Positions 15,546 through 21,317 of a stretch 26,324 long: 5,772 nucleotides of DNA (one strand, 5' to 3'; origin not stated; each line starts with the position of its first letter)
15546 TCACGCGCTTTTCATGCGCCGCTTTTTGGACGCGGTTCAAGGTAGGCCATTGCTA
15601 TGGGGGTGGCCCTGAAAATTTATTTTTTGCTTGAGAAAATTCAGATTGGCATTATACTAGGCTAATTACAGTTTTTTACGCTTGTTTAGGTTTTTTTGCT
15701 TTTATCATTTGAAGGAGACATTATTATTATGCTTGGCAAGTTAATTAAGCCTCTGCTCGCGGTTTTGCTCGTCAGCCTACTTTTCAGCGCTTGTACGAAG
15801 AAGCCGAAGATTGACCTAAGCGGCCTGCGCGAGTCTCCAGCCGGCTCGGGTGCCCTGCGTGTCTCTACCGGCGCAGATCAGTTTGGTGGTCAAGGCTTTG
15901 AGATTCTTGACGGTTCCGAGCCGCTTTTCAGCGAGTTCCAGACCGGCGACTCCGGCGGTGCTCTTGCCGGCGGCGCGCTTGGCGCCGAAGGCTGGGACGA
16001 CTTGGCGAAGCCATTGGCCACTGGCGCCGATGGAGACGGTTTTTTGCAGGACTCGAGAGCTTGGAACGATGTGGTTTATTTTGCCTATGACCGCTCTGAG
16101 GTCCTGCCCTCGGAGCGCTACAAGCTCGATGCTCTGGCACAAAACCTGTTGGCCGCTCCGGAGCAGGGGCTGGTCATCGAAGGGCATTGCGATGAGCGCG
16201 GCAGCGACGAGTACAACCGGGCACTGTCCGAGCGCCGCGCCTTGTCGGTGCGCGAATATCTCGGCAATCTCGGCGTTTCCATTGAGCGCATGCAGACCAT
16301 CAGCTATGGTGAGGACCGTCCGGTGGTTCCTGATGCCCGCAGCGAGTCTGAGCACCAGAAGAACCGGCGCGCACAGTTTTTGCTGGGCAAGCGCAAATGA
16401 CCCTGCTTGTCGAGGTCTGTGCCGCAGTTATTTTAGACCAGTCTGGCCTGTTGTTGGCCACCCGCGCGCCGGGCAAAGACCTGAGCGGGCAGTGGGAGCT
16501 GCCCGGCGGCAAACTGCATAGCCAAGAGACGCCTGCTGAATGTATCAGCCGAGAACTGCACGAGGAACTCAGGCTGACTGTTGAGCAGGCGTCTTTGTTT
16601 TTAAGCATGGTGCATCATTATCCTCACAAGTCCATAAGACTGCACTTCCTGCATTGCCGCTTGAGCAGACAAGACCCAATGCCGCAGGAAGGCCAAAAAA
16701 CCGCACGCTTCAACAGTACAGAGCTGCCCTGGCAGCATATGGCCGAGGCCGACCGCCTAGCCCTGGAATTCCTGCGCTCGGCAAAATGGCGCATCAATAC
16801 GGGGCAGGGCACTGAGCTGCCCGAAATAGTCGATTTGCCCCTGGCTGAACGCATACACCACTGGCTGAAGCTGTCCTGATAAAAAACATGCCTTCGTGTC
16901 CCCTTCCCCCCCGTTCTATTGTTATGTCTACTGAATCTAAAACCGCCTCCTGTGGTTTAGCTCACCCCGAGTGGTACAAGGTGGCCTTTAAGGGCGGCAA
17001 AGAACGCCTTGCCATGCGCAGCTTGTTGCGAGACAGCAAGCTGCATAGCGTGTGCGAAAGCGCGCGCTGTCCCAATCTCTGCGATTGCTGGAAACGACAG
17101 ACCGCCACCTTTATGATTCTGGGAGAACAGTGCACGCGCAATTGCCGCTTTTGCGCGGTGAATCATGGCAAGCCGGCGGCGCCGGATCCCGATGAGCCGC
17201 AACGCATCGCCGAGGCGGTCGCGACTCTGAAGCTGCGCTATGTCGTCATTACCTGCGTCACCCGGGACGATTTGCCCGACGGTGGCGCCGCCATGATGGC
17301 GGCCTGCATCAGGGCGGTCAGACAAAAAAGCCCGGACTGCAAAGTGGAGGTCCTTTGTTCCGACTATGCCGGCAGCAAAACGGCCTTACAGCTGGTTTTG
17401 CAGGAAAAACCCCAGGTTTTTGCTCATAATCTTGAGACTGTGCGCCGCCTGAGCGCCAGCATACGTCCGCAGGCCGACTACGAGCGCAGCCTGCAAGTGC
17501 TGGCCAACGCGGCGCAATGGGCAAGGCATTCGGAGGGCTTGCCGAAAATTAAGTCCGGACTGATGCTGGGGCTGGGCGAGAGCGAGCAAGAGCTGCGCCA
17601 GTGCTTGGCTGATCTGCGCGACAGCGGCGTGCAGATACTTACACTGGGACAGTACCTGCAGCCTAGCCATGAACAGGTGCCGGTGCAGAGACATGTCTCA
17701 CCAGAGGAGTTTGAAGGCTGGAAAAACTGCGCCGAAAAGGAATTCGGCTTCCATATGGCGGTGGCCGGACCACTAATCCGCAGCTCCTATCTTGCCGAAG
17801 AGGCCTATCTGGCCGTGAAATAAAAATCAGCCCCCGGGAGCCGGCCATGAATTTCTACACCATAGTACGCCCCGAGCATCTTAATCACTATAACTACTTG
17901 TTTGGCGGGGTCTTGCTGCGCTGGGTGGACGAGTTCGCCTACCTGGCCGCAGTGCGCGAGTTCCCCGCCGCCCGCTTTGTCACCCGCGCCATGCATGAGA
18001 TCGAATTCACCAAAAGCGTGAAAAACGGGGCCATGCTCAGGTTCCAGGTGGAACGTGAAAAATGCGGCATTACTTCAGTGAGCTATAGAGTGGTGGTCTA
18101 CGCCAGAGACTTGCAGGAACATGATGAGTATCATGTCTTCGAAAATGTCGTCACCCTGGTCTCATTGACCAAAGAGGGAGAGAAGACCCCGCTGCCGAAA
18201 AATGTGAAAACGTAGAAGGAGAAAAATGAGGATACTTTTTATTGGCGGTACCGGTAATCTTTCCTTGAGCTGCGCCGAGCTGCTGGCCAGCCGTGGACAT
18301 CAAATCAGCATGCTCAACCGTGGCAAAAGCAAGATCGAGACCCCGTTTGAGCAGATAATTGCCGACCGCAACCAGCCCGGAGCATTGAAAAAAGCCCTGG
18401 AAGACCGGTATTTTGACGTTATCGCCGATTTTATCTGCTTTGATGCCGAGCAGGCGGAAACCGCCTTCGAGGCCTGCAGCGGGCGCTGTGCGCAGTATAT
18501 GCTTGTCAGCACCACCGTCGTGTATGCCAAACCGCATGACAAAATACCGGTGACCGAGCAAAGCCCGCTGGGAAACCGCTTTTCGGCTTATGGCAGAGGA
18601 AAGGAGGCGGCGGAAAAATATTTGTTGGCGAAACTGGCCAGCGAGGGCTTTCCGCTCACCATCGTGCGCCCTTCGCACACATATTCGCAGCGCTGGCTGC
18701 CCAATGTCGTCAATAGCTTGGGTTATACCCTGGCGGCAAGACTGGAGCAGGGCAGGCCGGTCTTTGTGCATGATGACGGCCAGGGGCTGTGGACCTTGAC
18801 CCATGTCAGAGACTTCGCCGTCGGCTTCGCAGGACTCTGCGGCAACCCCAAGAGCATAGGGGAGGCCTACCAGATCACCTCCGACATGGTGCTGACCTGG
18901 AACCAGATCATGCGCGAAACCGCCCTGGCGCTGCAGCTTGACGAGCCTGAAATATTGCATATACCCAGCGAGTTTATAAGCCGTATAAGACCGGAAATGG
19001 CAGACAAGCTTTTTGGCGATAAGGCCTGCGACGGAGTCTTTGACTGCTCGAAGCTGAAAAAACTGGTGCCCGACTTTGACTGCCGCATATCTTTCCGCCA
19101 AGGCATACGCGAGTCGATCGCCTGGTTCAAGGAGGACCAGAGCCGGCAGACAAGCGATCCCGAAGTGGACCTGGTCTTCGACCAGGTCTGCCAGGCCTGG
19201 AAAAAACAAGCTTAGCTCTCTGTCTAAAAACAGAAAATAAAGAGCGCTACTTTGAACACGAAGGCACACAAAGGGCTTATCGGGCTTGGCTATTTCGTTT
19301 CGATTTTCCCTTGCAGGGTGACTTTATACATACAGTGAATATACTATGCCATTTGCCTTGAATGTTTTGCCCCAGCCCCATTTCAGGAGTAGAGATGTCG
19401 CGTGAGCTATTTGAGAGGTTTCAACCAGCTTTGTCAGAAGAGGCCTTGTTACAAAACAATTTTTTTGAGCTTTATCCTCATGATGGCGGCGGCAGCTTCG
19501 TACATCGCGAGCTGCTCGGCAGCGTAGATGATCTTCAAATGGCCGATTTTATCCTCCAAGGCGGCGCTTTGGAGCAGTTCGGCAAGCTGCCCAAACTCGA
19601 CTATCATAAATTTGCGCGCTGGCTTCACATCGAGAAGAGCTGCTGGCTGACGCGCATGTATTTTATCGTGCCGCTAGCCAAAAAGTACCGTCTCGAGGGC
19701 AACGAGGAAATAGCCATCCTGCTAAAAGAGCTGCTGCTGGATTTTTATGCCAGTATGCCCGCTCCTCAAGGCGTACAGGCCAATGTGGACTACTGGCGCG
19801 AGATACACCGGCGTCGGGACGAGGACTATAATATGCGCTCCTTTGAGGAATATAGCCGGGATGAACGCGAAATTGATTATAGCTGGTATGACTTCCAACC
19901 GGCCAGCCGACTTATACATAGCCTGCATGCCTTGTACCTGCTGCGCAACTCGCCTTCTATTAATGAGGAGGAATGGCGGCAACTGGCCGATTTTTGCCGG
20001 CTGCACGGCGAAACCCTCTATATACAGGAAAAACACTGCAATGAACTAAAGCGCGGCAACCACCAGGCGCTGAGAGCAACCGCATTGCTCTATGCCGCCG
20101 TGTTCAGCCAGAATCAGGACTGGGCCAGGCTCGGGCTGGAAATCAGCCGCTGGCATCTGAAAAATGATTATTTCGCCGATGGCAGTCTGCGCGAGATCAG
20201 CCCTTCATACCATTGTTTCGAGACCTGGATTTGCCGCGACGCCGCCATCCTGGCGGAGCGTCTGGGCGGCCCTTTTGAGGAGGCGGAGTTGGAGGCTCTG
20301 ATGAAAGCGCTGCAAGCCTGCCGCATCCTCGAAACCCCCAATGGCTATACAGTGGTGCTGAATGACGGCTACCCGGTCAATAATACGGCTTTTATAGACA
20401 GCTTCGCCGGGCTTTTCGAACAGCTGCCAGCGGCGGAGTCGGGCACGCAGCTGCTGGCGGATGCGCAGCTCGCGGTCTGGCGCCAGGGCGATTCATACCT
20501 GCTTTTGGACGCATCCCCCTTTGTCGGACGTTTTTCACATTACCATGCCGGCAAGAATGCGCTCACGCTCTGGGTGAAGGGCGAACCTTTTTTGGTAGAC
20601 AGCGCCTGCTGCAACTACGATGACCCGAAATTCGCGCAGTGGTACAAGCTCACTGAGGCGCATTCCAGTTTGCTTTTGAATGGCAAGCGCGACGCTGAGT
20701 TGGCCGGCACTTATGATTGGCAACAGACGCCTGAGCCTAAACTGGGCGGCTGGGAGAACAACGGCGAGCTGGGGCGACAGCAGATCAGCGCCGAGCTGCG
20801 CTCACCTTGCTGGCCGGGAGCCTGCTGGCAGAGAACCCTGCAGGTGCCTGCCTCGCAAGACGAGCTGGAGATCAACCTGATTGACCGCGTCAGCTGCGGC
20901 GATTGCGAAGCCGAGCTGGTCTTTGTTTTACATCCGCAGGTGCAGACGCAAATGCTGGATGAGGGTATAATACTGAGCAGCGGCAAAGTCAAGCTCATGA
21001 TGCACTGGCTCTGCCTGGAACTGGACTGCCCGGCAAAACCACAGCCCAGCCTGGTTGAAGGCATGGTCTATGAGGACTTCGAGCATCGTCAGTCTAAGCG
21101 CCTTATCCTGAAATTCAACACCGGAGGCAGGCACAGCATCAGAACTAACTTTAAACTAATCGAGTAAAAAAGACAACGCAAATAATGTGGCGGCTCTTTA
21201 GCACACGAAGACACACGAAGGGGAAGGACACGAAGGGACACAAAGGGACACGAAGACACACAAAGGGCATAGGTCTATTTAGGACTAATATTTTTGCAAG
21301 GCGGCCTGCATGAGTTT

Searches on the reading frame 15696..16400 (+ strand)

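Call 12: search_protein_families(library=pfam, proteins=[window:15696-16400:+], max_evalue=0.001)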
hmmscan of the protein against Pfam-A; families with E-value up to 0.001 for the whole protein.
window:15696-16400:+ (234 aa): 1 family
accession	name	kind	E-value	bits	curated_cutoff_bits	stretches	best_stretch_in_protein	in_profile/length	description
PF00691.25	OmpA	-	3.4e-19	69.5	27.2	1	128-222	1-96/98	OmpA family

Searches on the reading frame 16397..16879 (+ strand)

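Call 12: search_protein_families(library=pfam, proteins=[window:16397-16879:+], max_evalue=0.001)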
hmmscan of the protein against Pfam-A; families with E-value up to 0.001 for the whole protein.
window:16397-16879:+ (160 aa): 2 families
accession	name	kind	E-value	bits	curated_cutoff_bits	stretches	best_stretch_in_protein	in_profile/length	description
PF00293.34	NUDIX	-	7.9e-15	55.5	21.1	1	9-118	7-118/134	NUDIX domain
PF14815.12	NUDIX_4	-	1.3e-14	54.3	35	1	9-122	2-102/113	NUDIX domain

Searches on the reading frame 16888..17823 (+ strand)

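Call 12: search_protein_families(library=pfam, proteins=[window:16888-17823:+], max_evalue=0.001)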
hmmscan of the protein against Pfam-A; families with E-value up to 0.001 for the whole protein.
window:16888-17823:+ (311 aa): 2 families
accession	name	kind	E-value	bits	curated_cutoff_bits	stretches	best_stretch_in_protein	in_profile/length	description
PF04055.27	Radical_SAM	-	2.8e-16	60.6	29.5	1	77-241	2-164/166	Radical SAM superfamily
PF16881.10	LIAS_N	-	0.00036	21.4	27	1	25-61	60-96/96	N-terminal domain of lipoyl synthase of Radical_SAM family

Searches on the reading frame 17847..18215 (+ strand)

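Call 12: search_protein_families(library=pfam, proteins=[window:17847-18215:+], max_evalue=0.001)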
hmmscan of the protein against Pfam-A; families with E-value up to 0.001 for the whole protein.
window:17847-18215:+ (122 aa): 1 family
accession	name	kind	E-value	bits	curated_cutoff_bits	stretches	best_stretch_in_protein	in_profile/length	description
PF03061.28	4HBT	-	6.6e-08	33.2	20.6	1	16-88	2-74/79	Thioesterase superfamily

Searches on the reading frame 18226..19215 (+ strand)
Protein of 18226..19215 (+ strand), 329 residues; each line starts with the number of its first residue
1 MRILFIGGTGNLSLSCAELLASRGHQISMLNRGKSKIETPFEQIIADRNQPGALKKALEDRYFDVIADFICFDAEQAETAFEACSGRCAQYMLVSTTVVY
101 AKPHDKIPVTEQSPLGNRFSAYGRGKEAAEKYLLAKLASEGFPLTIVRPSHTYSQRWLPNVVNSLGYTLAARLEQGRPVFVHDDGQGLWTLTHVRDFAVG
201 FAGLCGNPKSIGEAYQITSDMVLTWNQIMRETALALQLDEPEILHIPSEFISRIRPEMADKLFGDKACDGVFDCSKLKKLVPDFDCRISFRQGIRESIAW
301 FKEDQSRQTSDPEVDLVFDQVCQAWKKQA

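Call 12: search_protein_families(library=pfam, proteins=[window:18226-19215:+], max_evalue=0.001)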
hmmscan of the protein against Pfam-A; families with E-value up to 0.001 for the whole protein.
window:18226-19215:+ (329 aa): 5 families
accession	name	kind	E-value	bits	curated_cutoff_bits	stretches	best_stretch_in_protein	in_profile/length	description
PF01370.27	Epimerase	-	1.7e-16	60.8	20.9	1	4-217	2-239/240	NAD dependent epimerase/dehydratase family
PF04321.23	RmlD_sub_bind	-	1.9e-06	27.6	27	1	1-249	1-244/287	RmlD substrate binding domain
PF16363.11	GDP_Man_Dehyd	-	8e-06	26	27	1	87-233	120-271/332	GDP-mannose 4,6 dehydratase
PF13460.12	NAD_binding_10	-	8.1e-06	26.3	27.2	1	7-152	1-146/184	NAD(P)H-binding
PF07993.18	NAD_binding_4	-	0.00086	19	20.1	0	86-154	126-209/258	Male sterility protein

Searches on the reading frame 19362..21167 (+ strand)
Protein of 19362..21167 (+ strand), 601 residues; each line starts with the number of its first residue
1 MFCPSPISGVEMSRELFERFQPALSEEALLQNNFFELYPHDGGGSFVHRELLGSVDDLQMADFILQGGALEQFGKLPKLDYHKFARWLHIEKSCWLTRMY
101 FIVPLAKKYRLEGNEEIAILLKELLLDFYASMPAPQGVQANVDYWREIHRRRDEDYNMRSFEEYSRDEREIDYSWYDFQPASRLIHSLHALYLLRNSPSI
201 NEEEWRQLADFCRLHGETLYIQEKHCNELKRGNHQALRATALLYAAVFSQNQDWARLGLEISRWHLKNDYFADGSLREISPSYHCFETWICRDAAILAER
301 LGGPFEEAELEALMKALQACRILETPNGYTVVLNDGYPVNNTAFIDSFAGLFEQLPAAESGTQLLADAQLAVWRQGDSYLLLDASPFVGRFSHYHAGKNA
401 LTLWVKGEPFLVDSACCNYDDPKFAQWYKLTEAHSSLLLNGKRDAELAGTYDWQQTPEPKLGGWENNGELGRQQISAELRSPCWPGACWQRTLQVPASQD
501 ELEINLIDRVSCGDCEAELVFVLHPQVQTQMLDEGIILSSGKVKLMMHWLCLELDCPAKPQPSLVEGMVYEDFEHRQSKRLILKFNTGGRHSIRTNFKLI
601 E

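Call 12: search_protein_families(library=pfam, proteins=[window:19362-21167:+], max_evalue=0.001)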
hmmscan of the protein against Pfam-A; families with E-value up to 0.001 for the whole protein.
window:19362-21167:+ (601 aa): 3 families
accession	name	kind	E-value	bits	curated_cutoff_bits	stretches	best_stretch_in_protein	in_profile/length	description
PF07940.18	Hepar_II_III_C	-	2.5e-21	76.7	24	1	364-589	8-230/237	Heparinase II/III-like, C-terminal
PF16889.11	Hepar_II_III_N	-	9.3e-16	58.5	22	1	94-358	99-335/340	Heparinase II/III N-terminus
PF05426.18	Alginate_lyase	-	1.9e-05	24.7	22.2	1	187-278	122-221/275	Alginate lyase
